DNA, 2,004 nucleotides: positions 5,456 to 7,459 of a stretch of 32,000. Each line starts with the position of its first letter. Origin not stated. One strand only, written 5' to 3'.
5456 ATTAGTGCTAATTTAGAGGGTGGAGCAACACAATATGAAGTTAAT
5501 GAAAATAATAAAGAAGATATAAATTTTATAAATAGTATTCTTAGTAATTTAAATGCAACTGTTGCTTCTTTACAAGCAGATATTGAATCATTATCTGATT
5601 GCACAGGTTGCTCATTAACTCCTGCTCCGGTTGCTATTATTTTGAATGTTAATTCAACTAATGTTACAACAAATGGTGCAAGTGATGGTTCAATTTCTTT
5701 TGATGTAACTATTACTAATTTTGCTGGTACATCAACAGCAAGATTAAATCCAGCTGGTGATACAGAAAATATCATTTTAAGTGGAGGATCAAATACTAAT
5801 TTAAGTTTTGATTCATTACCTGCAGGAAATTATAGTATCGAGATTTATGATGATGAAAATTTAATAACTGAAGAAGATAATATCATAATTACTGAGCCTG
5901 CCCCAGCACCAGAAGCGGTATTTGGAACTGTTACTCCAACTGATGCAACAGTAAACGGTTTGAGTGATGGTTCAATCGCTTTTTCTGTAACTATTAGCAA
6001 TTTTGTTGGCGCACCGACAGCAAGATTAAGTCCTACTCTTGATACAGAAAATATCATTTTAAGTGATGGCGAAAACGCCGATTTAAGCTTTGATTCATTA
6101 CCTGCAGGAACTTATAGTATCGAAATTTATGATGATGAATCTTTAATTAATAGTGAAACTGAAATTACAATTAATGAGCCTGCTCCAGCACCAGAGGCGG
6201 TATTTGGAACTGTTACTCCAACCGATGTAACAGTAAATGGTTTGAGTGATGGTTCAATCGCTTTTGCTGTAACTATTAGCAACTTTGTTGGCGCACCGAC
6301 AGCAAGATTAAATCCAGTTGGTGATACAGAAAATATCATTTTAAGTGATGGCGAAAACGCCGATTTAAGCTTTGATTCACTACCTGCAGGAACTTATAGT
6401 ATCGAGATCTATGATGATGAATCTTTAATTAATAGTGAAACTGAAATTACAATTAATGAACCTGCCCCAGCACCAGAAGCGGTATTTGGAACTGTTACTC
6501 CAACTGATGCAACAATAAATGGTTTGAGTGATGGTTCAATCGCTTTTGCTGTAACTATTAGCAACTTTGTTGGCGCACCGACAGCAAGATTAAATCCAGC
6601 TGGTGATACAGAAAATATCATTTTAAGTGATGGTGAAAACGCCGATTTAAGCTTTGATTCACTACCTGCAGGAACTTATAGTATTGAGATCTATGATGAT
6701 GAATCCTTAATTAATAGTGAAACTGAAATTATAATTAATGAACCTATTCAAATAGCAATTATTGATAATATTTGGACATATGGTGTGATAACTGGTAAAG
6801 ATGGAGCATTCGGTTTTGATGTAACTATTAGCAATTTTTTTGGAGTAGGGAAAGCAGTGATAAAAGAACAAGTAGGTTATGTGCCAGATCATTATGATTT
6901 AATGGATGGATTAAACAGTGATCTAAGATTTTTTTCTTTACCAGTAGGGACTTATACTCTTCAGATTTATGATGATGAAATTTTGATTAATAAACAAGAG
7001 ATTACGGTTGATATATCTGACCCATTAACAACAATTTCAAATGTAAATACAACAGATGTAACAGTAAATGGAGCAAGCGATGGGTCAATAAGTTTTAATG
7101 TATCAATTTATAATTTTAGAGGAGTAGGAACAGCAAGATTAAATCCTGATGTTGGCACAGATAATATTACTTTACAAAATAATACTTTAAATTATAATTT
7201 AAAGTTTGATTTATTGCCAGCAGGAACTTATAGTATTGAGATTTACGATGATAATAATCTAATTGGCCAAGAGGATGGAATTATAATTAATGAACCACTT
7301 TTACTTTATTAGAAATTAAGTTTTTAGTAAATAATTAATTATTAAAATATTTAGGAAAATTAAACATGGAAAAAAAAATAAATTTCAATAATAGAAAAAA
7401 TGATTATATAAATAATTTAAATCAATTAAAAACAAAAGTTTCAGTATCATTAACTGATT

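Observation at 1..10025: Tandem family of giant fibre-like proteins with no export signal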

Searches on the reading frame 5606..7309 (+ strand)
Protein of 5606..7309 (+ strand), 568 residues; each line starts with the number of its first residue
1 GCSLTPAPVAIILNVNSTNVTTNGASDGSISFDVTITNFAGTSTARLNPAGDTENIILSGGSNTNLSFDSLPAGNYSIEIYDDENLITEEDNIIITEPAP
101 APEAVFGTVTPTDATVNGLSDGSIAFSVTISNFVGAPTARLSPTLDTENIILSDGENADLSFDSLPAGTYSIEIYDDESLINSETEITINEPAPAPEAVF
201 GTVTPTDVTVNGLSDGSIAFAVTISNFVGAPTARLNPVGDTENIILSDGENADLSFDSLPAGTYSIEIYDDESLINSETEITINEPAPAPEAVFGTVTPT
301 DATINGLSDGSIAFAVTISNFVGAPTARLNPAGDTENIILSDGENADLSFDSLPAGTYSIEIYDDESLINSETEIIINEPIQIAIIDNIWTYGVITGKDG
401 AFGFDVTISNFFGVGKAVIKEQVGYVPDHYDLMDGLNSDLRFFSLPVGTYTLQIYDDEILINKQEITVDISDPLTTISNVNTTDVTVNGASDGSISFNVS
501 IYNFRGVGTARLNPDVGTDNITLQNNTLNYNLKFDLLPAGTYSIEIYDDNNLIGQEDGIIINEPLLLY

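Call 73: find_homologous_proteins(query=window:5606-7309:+, max_evalue=0.001)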
Query window:5606-7309:+ (568 aa): 6 proteins with E <= 0.001 among 8000 candidates.
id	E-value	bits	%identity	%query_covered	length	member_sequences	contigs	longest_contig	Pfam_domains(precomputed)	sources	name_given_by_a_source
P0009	2.8e-133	464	62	66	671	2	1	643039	PF07495.20,PF28532.1,PF09080.16,PF14686.13,PF25262.2,PF17210.10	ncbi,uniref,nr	ncbi:hypothetical protein [Candidatus Hepatoplasma crinochetorum]|uniref:hypothetical protein n=1 Ta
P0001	1.6e-106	375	66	53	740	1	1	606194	PF28532.1,PF09912.15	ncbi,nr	ncbi:MAG: hypothetical protein HPPSJP_2250 [Candidatus Hepatoplasma scabrum]|nr:MAG: hypothetical pr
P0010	2.6e-101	358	47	55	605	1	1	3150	PF07495.20,PF23623.2,PF28532.1,PF17210.10,PF16967.12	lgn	-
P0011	4.1e-52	196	42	55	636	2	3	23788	PF07495.20,PF23623.2,PF28532.1,PF17210.10,PF16967.12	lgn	-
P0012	1.6e-11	62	49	16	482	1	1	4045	-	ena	-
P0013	2.6e-5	41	26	71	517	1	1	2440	PF13573.13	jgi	jgi:hypothetical protein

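Call 75: find_encoding_contigs(protein=P0011, flank=10000, max_places=3)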
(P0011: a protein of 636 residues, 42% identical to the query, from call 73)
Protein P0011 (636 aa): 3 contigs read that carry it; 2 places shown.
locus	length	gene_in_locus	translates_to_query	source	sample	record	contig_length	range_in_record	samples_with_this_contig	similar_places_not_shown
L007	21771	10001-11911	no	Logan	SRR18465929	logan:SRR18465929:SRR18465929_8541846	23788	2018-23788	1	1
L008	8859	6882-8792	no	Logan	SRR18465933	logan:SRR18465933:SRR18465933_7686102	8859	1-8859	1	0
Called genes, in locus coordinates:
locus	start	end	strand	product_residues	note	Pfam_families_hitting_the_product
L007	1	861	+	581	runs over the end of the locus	-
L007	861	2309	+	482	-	-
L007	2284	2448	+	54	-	-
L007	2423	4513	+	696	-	-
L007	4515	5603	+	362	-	-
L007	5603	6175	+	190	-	-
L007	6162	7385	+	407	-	-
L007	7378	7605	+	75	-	-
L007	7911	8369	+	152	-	-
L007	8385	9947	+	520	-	-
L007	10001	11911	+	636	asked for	PF07495:Y_Y_Y (faint), PF16967:TcfC (faint), PF17210:SdrD_B (faint), PF23623:GBD_IRG7_N (faint), PF28532:DUF8428 (faint)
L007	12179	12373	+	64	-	-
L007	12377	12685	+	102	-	-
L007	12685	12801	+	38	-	-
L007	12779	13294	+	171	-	-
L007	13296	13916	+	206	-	PF06378:SSAP_Sak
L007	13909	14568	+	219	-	-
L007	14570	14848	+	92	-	-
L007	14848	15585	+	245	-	-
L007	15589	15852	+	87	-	-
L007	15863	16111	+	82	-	-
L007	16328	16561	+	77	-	-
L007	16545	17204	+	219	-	PF12846:AAA_10 (faint), PF13173:AAA_14 (weak)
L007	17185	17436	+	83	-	-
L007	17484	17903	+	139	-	-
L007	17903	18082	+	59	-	-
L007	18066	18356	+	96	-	-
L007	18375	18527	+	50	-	-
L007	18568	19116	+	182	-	-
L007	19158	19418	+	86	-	-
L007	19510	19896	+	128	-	-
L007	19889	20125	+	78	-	-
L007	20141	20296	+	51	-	-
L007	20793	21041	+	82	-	-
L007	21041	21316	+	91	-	-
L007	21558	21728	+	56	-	-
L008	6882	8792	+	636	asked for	PF07495:Y_Y_Y (faint), PF16967:TcfC (faint), PF17210:SdrD_B (faint), PF23623:GBD_IRG7_N (faint), PF28532:DUF8428 (faint)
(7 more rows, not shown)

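Call 76: find_encoding_contigs(protein=P0012, flank=10000, max_places=2)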
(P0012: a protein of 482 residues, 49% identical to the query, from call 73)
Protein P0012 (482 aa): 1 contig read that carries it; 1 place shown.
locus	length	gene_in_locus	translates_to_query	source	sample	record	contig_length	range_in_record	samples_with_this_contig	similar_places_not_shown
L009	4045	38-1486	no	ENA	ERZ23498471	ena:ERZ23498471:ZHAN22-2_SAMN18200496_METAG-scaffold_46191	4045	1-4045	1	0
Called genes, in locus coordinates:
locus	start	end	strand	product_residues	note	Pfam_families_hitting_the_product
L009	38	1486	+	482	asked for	-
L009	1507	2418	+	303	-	-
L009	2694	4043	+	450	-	?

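Call 78: search_protein_families(library=pfam, max_evalue=0.05, proteins=[P0012, P0011, P0009])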
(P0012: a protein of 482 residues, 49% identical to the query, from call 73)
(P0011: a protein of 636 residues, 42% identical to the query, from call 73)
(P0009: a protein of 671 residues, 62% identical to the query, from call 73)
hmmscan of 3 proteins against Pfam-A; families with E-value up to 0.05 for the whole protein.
P0012 (482 aa): 0 families

P0011 (636 aa): 11 families
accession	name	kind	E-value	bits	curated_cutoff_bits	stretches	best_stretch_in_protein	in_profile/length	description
PF07495.19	Y_Y_Y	-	2.8e-16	59.6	26.6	2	183-215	24-56/65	Y_Y_Y domain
PF16967.11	TcfC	-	5e-08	32.8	29.4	0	88-111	28-51/68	E-set like domain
PF23623.1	GBD_IRG7_N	-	7.9e-07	29.6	27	0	247-298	26-79/95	IRG7 N-terminal galactose binding domain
PF17210.9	SdrD_B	-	1.8e-05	25.3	29.7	0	156-207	18-68/112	SdrD B-like domain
PF00630.25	Filamin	-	7.2e-05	24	26.9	0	157-213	32-90/93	Filamin/ABP280 repeat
PF09912.14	DUF2141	-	0.00019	21.8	24.4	0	279-301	42-64/112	Uncharacterized protein conserved in bacteria (DUF2141)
PF14524.12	Wzt_C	-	0.00041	20.8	30.4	0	156-211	57-111/143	Wzt C-terminal domain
PF14686.12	fn3_3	-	0.025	14.8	24.4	0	190-218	38-67/75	Polysaccharide lyase family 4, domain II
PF13954.11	PapC_N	-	0.026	14.9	27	0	193-216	25-47/146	PapC N-terminal domain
PF13860.13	FlgD_ig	-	0.032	14.7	27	0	265-298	44-74/79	FlgD Ig-like domain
PF05037.18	DUF669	-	0.041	14.4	21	0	279-298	5-24/138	Protein of unknown function (DUF669)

P0009 (671 aa): 10 families
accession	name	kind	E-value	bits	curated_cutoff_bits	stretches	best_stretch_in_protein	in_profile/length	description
PF14686.12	fn3_3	-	3.6e-08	33.5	24.4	0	160-191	36-68/75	Polysaccharide lyase family 4, domain II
PF25262.1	DUF7862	-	1.2e-07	32.1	27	0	168-190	60-82/85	Domain of unknown function (DUF7862)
PF07495.19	Y_Y_Y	-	2.2e-07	31.1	26.6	0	160-176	29-45/65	Y_Y_Y domain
PF17210.9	SdrD_B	-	4.9e-06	27.2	29.7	0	142-209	31-97/112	SdrD B-like domain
PF09080.15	K-cyclin_vir_C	-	8.5e-06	26.6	25.3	0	138-166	34-63/107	K cyclin, C terminal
PF16967.11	TcfC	-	0.0002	21.3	29.4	0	158-191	33-68/68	E-set like domain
PF24186.1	DUF7414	-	0.00054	20.4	27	0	12-50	4-41/50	Domain of unknown function (DUF7414)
PF20896.2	ToMV_Hel_N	-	0.0074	16.8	27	0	167-192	38-63/158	Tomato mosaic virus helicase, N-terminal domain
PF17218.8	CBX7_C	-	0.012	15.8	22.2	0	197-212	7-21/33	CBX family C-terminal motif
PF12737.12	Mating_C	-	0.015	15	22.5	0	194-243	220-267/409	C-terminal domain of homeodomain 1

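Call 79: search_protein_families(library=phrogs, max_evalue=0.01, proteins=[P0012])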
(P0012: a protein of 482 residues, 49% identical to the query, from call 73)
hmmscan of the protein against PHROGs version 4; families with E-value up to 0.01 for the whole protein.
P0012 (482 aa): 0 families

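Call 92: find_encoding_contigs(protein=P0009, flank=10000, max_places=2)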
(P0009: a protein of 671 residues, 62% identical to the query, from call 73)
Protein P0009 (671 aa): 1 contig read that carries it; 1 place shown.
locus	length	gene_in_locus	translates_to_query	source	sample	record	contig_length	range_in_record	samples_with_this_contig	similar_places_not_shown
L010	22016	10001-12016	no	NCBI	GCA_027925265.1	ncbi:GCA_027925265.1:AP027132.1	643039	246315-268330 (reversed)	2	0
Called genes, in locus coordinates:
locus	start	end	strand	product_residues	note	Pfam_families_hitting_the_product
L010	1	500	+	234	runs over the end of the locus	PF02899:Phage_int_SAM_1 (faint), PF00589:Phage_integrase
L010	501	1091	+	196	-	PF01420:Methylase_S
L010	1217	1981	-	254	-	-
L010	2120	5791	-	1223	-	PF25390:WD40_RLD, PF00415:RCC1 (weak)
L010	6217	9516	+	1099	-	-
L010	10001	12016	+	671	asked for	PF09080:K-cyclin_vir_C (faint), PF17210:SdrD_B (faint), PF07495:Y_Y_Y (faint), PF14686:fn3_3 (faint), PF25262:DUF7862 (faint), PF28532:DUF8428 (faint)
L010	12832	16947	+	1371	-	-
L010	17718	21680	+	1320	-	-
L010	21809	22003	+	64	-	-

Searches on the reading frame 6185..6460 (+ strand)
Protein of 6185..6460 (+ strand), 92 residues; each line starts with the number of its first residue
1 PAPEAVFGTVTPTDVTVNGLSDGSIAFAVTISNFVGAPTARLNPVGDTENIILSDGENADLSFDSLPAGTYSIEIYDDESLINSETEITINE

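Call 67: predict_structure(alignment_id=A4)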
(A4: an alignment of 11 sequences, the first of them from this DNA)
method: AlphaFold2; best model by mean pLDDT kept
length: 92 residues; sequences in the alignment: 11
mean_pLDDT: 94.8   pTM: 0.85
mean pLDDT of the five models: 94.8, 92.9, 92.9, 92.5, 91.9
residues with pLDDT >= 90: 83; 70-90: 9; 50-70: 0; < 50: 0
segments of 3 or more residues with pLDDT < 50: none
pLDDT, mean of each block of 10 residues (from residue 1): 95 92 96 95 90 96 96 97 97 93
secondary structure, 60 per line:
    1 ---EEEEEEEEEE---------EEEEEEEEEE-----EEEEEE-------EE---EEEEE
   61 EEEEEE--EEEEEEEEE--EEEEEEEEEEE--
elements in order: E4-13 E23-32 E38-43 E56-66 E69-77 E80-90

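Call 70: fold_search(model_id=the predicted structure, library=pdb)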
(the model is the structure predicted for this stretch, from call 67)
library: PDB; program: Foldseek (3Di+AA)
matches with E <= 10: 1050; with E <= 0.001: 0
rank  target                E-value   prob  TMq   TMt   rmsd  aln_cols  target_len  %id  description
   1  7ms2_B                2.4e-02  0.99  0.43  0.09   6.2       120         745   12  Three-dimensional structure of a GH3 Beta-glucosidase from Clostridium thermocellum in complex with glycerol (released 2022-05-18)
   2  7ms2_A                2.8e-02  0.97  0.42  0.08   6.4       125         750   11  Three-dimensional structure of a GH3 Beta-glucosidase from Clostridium thermocellum in complex with glycerol (released 2022-05-18)
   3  3rp1_B                3.4e-02  0.96  0.44  0.42   5.7       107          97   17  Crystal structure of Human LAIR-1 in C2 space group (released 2011-06-15)
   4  8j9f_A                3.6e-02  0.92  0.37  0.08   7.1       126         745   12  Structure of STG-hydrolyzing beta-glucosidase 1 (PSTG1) (released 2024-04-10)
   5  8j9f_B                3.8e-02  0.93  0.37  0.08   6.9       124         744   11  Structure of STG-hydrolyzing beta-glucosidase 1 (PSTG1) (released 2024-04-10)
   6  2oxg_C                4.0e-02  0.96  0.46  0.43   5.4       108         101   15  The SoxYZ Complex of Paracoccus pantotrophus (released 2007-05-22)
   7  3u48_B                5.0e-02  0.96  0.44  0.09   7.0       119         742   15  From soil to structure: a novel dimeric family 3-beta-glucosidase isolated from compost using metagenomic analysis (released 2013-04-10)
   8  9lql_D                5.5e-02  0.96  0.42  0.09   6.9       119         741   11  Structure of STG-hydrolyzing beta-glucosidase 1 (PSTG1) complexed with heptyl 1-thio-beta-D-glucopyranoside (released 2026-02-04)
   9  9lql_B                5.5e-02  0.95  0.42  0.09   7.0       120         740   12  Structure of STG-hydrolyzing beta-glucosidase 1 (PSTG1) complexed with heptyl 1-thio-beta-D-glucopyranoside (released 2026-02-04)
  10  6cxs_B                5.5e-02  0.77  0.37  0.09   7.5       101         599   13  Crystal Structure of Clostridium perfringens beta-glucuronidase bound with a novel, potent inhibitor 4-(8-(piperazin-1 (released 2019-04-17)
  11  9lql_A                5.8e-02  0.95  0.42  0.09   6.8       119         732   11  Structure of STG-hydrolyzing beta-glucosidase 1 (PSTG1) complexed with heptyl 1-thio-beta-D-glucopyranoside (released 2026-02-04)
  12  8j9f_C                5.8e-02  0.91  0.40  0.08   7.1       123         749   11  Structure of STG-hydrolyzing beta-glucosidase 1 (PSTG1) (released 2024-04-10)
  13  4lpt_B                6.1e-02  0.97  0.47  0.44   8.7        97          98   15  Crystal structure of monomeric TENCON variant P54CR4-31 (released 2014-01-29)
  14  1x5z_MODEL_1_A        6.1e-02  0.85  0.37  0.32   6.6        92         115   12  Solution structure of the fibronectin type-III domain of human protein tyrosine phosphatase, receptor type, D  (released 2005-11-17)
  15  4lpt_E                6.4e-02  0.90  0.44  0.42   5.9       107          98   20  Crystal structure of monomeric TENCON variant P54CR4-31 (released 2014-01-29)
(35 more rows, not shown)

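Call 71: fold_search(model_id=the predicted structure, library=viral)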
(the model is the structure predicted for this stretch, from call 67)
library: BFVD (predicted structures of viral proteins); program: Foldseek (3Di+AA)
matches with E <= 10: 698; with E <= 0.001: 0
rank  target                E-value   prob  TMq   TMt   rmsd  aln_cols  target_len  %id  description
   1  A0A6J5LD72            2.0e-02  1.00  0.58  0.09   3.8        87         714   25  SprB repeat [uncultured Caudovirales phage]
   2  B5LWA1                2.2e-02  0.98  0.41  0.12   6.3        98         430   12  Uncharacterized protein [Feldmannia species virus]
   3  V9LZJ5                2.4e-02  1.00  0.56  0.24   3.6        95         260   16  Uncharacterized protein [Vibrio phage VP4B]
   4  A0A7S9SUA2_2          2.6e-02  0.99  0.48  0.06   5.7        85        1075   19  Crassvirus muzzle protein C-terminal domain-containing protein [Virus NIOZ-UU157]
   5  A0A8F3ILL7            4.6e-02  0.97  0.46  0.34   5.5       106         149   19  (no name in the UniProt tables at hand)
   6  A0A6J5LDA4            5.1e-02  0.99  0.48  0.09   5.9        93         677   20  SprB repeat [uncultured Caudovirales phage]
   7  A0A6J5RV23            5.7e-02  0.95  0.48  0.17   6.4        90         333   16  Ig-like domain-containing protein [uncultured Caudovirales phage]
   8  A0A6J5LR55            7.8e-02  0.99  0.57  0.14   4.1       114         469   16  Concanavalin A-like lectin/glucanases superfamily [uncultured Caudovirales phage]
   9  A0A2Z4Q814            7.8e-02  0.94  0.47  0.32   6.2       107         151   10  (no name in the UniProt tables at hand)
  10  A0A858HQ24            8.6e-02  0.98  0.53  0.11   4.0        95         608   15  (no name in the UniProt tables at hand)
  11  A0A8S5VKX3            8.6e-02  0.92  0.46  0.33   5.2       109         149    7  (no name in the UniProt tables at hand)
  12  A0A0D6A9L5            8.6e-02  0.90  0.44  0.26   5.0        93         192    8  Membrane glycoprotein polyprotein (Fragment) [Dabie bandavirus]
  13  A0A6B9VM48            9.1e-02  0.97  0.49  0.25   5.9        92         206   12  Membrane glycoprotein polyprotein (Fragment) [Dabie bandavirus]
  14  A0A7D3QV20            1.0e-01  0.98  0.52  0.14   4.3        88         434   11  Alkaline phosphatase D-related protein [Fadolivirus FV1/VV64]
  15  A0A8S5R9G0            1.0e-01  0.35  0.28  0.15   7.5       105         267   12  Uncharacterized protein [virus sp. ctpeS3]
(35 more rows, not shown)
